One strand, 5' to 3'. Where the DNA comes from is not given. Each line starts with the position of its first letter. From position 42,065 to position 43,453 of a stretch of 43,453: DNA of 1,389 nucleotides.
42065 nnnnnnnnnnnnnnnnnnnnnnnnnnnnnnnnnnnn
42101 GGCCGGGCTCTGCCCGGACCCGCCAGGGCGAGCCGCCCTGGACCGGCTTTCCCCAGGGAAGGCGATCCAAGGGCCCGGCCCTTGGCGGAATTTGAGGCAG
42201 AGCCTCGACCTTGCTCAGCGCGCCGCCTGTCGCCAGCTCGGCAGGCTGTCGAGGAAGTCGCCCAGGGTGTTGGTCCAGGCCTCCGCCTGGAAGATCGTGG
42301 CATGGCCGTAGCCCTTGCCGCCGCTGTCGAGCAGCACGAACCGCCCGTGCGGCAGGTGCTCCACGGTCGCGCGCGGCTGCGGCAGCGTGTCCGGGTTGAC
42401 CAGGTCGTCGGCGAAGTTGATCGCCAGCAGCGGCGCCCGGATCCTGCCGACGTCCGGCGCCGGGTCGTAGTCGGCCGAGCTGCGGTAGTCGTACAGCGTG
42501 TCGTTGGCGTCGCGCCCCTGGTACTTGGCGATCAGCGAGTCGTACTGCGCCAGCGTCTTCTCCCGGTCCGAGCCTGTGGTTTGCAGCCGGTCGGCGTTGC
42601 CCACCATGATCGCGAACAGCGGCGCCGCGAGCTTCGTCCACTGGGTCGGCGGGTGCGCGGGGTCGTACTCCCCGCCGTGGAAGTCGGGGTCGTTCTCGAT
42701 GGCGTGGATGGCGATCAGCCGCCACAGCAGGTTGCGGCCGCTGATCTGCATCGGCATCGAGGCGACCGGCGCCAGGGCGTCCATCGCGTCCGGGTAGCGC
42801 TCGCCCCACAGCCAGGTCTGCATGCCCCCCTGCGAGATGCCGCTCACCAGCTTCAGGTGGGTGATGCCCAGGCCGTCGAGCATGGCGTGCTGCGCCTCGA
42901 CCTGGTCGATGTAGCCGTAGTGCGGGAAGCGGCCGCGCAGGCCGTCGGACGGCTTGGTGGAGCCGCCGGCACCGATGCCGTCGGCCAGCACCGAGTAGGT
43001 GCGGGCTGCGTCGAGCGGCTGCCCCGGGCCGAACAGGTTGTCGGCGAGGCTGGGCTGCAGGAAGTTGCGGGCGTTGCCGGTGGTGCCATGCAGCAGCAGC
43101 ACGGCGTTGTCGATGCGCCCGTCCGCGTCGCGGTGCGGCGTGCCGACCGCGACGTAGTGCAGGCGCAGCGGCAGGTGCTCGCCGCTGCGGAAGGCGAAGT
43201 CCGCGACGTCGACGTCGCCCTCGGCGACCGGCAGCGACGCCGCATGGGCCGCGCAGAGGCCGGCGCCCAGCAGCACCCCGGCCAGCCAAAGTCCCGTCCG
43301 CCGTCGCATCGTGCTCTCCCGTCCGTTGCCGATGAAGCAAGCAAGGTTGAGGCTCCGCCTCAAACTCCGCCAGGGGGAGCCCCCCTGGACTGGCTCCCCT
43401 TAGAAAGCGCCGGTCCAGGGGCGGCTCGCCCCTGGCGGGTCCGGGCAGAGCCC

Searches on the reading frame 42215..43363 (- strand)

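Call 92: search_protein_families(library=pfam, proteins=[window:42215-43363:-], max_evalue=0.001)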
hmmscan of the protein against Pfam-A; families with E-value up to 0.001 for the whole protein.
window:42215-43363:- (382 aa): 1 family
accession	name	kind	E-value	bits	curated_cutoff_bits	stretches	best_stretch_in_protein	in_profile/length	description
PF00561.26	Abhydrolase_1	-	4.2e-14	53.2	25.8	1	86-348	1-236/245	alpha/beta hydrolase fold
